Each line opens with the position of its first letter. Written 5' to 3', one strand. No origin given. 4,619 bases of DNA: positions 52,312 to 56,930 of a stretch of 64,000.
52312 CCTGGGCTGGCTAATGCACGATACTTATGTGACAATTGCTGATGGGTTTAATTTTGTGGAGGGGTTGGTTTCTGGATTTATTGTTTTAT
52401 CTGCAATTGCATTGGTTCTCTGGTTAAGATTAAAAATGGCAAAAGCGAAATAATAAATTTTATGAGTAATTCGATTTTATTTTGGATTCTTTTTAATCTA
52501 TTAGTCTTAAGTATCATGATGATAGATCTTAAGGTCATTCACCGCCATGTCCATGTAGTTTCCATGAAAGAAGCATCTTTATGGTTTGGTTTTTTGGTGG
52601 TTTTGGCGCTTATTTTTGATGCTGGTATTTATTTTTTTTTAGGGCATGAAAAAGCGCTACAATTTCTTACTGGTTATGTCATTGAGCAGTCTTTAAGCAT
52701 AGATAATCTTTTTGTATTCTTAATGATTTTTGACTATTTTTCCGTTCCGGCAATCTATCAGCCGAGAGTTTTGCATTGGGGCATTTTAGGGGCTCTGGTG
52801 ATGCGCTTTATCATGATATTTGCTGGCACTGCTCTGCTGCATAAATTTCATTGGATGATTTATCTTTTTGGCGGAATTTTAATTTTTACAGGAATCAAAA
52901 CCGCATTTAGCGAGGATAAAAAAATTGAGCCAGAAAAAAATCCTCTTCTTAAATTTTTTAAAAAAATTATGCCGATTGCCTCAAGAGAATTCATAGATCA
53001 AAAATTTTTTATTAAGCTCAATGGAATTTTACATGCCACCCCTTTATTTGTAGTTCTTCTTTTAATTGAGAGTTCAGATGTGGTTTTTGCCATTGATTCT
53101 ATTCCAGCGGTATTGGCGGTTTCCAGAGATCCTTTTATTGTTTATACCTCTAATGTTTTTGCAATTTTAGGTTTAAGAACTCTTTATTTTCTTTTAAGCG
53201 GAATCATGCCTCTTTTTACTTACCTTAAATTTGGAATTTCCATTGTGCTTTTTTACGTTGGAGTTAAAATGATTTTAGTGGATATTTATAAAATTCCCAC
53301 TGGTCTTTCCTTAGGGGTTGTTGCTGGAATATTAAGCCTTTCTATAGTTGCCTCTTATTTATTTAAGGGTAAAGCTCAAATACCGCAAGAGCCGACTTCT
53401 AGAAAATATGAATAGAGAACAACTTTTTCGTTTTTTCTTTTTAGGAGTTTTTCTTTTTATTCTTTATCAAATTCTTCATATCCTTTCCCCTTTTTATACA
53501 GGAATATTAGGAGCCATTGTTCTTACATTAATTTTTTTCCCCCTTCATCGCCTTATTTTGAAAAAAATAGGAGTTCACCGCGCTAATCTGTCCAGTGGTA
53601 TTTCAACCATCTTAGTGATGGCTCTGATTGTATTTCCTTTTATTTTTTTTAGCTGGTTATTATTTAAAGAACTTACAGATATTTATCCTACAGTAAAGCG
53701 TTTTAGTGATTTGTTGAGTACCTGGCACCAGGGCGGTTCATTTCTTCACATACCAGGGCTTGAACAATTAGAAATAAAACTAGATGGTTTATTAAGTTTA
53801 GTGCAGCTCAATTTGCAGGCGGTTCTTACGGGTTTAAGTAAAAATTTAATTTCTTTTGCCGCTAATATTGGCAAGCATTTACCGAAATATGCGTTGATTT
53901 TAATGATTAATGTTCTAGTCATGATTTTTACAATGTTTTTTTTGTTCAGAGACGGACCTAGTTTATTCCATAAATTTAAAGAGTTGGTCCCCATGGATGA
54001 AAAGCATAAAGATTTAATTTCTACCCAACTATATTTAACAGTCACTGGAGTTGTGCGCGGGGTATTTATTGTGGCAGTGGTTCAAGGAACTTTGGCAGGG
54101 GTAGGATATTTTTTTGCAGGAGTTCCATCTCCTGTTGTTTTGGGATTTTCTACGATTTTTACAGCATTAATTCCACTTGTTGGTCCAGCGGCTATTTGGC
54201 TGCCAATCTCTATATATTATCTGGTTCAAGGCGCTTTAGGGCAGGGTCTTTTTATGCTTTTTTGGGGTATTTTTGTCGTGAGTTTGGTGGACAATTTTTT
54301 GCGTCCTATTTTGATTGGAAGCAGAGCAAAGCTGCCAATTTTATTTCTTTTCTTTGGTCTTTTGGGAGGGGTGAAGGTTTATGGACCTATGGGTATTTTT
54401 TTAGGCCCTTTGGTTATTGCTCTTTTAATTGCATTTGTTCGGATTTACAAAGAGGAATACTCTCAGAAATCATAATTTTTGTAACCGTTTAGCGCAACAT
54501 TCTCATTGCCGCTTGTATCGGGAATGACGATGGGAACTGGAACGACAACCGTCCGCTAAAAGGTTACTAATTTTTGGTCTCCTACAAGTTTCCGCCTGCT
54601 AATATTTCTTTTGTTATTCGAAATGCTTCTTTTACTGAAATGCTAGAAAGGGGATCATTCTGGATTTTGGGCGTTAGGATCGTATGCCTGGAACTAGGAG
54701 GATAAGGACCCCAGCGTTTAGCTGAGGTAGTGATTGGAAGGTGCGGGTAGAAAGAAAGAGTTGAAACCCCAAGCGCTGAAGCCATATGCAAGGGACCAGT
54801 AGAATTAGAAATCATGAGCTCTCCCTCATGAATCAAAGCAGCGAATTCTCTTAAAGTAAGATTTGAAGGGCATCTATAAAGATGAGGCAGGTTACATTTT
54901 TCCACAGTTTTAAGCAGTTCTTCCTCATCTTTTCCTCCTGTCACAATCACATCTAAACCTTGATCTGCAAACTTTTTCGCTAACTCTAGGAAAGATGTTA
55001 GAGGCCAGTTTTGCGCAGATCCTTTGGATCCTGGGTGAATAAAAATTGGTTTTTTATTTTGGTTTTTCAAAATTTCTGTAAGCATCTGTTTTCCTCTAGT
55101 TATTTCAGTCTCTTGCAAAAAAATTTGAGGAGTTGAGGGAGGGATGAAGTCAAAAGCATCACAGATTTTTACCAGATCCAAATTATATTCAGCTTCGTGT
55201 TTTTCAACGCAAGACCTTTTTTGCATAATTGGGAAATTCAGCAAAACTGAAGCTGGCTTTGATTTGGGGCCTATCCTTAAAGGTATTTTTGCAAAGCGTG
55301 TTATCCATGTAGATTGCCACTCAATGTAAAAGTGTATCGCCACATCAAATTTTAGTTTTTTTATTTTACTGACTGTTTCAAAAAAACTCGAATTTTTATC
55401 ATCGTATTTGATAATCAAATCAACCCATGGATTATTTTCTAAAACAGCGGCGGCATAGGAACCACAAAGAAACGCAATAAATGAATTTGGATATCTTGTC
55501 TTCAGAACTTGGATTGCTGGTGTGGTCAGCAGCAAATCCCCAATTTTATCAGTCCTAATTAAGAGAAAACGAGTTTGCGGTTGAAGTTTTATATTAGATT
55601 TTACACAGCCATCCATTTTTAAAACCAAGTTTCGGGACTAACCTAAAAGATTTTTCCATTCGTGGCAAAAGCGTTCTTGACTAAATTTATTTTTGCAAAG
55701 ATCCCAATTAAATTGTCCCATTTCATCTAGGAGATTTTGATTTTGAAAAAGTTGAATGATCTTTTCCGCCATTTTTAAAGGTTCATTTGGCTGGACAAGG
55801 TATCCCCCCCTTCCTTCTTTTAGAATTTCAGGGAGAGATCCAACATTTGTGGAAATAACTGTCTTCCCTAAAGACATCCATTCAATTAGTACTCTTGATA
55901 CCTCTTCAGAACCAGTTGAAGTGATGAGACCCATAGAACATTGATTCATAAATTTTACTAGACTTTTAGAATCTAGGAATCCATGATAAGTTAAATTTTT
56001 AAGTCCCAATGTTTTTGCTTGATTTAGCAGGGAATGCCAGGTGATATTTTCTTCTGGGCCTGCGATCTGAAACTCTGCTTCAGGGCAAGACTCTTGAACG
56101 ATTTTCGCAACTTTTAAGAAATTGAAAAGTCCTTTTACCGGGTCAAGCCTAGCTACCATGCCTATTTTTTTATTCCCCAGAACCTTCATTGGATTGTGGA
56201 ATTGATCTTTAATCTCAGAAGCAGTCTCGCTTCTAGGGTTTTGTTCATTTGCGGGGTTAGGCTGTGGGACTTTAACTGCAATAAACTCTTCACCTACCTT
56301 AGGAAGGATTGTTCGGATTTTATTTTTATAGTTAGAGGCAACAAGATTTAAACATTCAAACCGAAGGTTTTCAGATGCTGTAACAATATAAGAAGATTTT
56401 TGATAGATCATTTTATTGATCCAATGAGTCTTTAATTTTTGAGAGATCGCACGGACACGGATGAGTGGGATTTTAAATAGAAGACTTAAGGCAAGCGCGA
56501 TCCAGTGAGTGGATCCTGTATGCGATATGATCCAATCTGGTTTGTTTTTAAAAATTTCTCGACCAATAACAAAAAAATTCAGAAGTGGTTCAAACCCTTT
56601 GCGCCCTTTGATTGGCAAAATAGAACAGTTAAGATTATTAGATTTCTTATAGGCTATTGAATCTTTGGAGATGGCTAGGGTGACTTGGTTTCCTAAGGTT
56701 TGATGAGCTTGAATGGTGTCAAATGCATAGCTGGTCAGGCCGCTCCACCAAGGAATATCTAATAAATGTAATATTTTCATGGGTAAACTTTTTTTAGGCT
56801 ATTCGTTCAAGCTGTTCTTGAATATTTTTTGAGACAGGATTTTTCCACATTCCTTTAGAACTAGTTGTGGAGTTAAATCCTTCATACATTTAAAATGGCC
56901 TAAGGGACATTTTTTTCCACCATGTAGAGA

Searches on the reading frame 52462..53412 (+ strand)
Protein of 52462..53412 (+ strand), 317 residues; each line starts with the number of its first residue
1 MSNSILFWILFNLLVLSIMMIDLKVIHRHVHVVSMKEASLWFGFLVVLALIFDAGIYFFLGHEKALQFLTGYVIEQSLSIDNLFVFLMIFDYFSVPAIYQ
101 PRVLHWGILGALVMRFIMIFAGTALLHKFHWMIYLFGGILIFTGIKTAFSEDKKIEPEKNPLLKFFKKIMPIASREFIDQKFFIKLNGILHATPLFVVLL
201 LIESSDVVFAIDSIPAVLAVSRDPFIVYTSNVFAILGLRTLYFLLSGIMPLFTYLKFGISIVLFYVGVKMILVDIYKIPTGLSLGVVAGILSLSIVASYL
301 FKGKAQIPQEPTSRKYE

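Call 74: search_protein_families(library=pfam, proteins=[window:52462-53412:+], max_evalue=0.0001)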
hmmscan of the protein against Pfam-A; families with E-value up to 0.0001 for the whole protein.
window:52462-53412:+ (317 aa): 1 family
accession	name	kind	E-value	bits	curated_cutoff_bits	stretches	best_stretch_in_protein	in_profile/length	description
PF03741.22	TerC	-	1e-49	169.1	27.8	1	69-272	1-176/178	Integral membrane protein TerC family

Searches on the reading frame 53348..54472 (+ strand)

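Call 74: search_protein_families(library=pfam, proteins=[window:53348-54472:+], max_evalue=0.0001)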
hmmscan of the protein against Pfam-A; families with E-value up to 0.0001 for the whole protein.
window:53348-54472:+ (375 aa): 1 family
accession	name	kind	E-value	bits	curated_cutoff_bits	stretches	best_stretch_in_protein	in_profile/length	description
PF01594.21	AI-2E_transport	-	3.9e-44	151.6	34.3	1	27-367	2-326/327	AI-2E family transporter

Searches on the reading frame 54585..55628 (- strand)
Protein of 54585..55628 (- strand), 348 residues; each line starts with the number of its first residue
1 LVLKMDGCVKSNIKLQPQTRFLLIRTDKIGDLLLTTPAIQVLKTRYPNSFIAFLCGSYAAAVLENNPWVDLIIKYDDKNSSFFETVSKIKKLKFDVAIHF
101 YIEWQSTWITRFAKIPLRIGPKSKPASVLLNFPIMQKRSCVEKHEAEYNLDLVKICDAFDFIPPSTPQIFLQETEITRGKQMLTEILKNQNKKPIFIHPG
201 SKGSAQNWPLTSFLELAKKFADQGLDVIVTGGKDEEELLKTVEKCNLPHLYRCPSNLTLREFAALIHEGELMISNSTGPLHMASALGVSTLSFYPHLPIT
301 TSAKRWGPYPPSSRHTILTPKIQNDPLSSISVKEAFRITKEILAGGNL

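Call 77: search_protein_families(library=ncbifam, proteins=[window:54585-55628:-], max_evalue=1e-8)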
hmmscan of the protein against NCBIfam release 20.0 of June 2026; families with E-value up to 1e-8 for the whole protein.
window:54585-55628:- (348 aa): 5 families
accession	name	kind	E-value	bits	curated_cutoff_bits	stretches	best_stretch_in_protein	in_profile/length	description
TIGR02195.1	heptsyl_trn_II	equivalog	4.1e-23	82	134.6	1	21-294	2-282/339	lipopolysaccharide heptosyltransferase II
TIGR02201.1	heptsyl_trn_III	equivalog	1.9e-22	79.8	170.2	1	20-308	1-296/344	putative lipopolysaccharide heptosyltransferase III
TIGR02193.1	heptsyl_trn_I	equivalog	3.5e-21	75.8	185.3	1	21-312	2-295/320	lipopolysaccharide heptosyltransferase I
NF007742.0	PRK10422.1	equivalog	9.6e-18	64.1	467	1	17-295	4-289/352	lipopolysaccharide core heptosyltransferase RfaQ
NF008162.0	PRK10916.1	equivalog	7.3e-14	51.7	569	1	21-294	3-287/348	ADP-heptose--LPS heptosyltransferase RfaF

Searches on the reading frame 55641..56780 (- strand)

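Call 77: search_protein_families(library=ncbifam, proteins=[window:55641-56780:-], max_evalue=1e-8)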
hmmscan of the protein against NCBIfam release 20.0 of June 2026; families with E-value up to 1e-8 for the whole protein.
window:55641-56780:- (380 aa): 9 families
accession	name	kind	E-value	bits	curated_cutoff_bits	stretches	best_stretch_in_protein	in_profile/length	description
NF041876.1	EPS_EpsE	equivalog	4.6e-18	65.6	400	1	197-370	208-384/389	exopolysaccharide biosynthesis GT4 family glycosyltransferase EpsE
NF047880.1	glyco_SdgA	exception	4.1e-16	58.6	800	1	199-379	311-487/488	serine-aspartate repeat adhesin O-glycosyltransferase SdgA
TIGR03088.1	stp2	hypoth_equivalog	2e-14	53.4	409.05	1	193-378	188-369/374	TIGR03088 family PEP-CTERM/XrtA system glycosyltransferase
TIGR03999.1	thiol_BshA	equivalog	2.4e-13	49.7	273.7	1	202-377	198-368/375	N-acetyl-alpha-D-glucosaminyl L-malate synthase BshA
TIGR04157.1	glyco_rSAM_CFB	subfamily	5.3e-12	45.4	400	1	204-378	228-405/406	TIGR04157 family glycosyltransferase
NF038011.1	PelF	equivalog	6.1e-10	38.7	100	1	204-376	307-486/489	GT4 family glycosyltransferase PelF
NF047881.1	glyco_SdgB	exception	1.3e-09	37.3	800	1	202-379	320-493/496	serine-aspartate repeat adhesin O-glycosyltransferase SdgB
NF038229.1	Glyco4_Geo_Pelo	equivalog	2.5e-09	36.6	400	1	210-378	168-332/338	GPMC system family 4 glycosyltransferase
NF046085.1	XrtY_assoc_Gly1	equivalog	8.4e-09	34.8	400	0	119-377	152-379/387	XrtY-associated glycosyltransferase XYAG1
